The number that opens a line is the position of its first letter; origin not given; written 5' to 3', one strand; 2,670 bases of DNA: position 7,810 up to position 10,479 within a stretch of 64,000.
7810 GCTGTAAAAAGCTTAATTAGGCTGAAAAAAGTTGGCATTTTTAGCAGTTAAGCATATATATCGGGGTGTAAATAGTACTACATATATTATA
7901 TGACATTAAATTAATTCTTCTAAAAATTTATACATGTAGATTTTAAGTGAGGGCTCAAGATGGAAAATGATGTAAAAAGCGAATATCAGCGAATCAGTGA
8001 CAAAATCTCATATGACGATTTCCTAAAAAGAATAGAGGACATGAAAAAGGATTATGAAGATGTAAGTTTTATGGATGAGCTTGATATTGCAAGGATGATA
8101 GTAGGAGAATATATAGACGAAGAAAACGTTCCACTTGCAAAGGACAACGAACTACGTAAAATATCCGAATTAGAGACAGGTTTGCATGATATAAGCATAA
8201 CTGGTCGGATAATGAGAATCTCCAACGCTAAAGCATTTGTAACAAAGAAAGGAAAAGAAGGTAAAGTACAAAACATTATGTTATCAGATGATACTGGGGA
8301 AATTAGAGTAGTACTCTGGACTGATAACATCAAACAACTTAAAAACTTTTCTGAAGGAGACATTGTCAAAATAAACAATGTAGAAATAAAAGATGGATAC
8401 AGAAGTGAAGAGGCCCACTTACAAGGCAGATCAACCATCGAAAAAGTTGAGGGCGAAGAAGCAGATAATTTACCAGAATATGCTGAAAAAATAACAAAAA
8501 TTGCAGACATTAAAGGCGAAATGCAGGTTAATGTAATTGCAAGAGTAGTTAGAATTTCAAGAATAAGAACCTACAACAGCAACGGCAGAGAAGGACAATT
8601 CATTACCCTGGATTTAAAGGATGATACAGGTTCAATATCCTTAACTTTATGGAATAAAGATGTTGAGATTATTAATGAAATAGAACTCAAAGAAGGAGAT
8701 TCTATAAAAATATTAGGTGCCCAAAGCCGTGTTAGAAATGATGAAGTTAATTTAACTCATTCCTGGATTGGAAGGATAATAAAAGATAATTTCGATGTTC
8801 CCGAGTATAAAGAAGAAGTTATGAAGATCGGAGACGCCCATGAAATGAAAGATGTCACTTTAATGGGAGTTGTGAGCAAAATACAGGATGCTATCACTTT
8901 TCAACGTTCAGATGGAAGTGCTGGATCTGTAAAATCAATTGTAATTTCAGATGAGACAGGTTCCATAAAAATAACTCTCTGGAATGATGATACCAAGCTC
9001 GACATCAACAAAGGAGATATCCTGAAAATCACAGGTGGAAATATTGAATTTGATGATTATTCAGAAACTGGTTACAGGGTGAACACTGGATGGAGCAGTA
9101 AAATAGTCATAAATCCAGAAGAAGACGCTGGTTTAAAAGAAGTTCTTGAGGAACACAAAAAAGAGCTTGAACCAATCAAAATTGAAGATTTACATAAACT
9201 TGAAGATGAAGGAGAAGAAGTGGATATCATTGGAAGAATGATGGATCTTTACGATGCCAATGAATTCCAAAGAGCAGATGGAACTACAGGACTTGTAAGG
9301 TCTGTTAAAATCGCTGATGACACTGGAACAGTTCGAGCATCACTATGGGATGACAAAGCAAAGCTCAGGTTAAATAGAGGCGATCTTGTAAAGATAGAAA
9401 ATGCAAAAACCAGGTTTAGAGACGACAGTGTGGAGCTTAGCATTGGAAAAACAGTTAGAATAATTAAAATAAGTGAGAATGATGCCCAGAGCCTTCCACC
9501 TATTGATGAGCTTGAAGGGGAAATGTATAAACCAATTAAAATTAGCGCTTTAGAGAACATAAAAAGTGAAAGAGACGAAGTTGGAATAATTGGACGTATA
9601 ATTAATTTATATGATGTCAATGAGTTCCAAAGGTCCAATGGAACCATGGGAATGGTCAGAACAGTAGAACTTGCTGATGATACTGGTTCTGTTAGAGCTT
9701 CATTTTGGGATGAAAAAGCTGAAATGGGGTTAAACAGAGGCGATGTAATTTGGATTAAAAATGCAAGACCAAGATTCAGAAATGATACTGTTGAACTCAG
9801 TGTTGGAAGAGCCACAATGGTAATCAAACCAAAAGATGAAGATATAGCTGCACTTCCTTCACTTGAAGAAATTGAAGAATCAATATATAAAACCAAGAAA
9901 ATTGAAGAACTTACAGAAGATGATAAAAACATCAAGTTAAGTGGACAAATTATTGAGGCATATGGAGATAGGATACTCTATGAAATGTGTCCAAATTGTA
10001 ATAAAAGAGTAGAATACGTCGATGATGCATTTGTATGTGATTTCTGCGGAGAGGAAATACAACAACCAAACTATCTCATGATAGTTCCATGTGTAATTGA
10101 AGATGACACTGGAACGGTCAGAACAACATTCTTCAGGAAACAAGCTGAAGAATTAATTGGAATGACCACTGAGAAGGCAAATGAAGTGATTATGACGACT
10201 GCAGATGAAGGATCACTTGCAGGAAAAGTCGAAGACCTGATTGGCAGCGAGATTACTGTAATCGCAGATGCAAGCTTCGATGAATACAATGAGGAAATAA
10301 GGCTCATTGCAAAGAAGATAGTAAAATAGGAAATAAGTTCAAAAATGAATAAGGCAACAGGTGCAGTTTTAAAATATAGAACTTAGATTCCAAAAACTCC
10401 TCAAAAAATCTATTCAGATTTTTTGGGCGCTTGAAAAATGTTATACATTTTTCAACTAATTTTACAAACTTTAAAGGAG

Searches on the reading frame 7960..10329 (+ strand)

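Call 40: search_protein_families(library=pfam, proteins=[window:7960-10329:+])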
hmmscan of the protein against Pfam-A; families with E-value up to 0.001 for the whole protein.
window:7960-10329:+ (789 aa): 10 families
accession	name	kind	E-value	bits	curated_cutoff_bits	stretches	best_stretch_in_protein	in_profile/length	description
PF01336.31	tRNA_anti-codon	-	1.5e-36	124.6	27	4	79-139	2-54/75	OB-fold nucleic acid binding domain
PF17244.8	CDC24_OB3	-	9.1e-24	84.9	25.4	2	294-347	4-51/216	Cell division control protein 24, OB domain 3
PF08646.16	Rep_fac-A_C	-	5.9e-21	75.2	28.5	1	660-782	4-127/146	Replication factor-A C terminal domain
PF21473.3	Ssb-like_OB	-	2.1e-10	41.1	24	0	445-500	40-94/97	Single-stranded DNA binding protein Ssb-like, OB fold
PF21669.3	SHLD2_OB1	-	1.4e-06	28.5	26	0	102-157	49-105/138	Shieldin complex subunit 2, first OB fold domain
PF16686.11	POT1PC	-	1.4e-05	25.5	27.2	0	115-165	79-133/155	ssDNA-binding domain of telomere protection protein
PF13742.12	tRNA_anti_2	-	2.4e-05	24.9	27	0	210-254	34-77/95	OB-fold nucleic acid binding domain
PF17008.10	DUF5088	-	0.00031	20.9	29.4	0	104-148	20-64/184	Domain of unknown function (DUF5088)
PF02470.25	MlaD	-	0.00053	20.6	25.1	0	321-362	28-70/81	MlaD protein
PF15072.12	HROB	-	0.001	19.4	30.8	0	103-143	20-61/85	Homologous recombination OB-fold protein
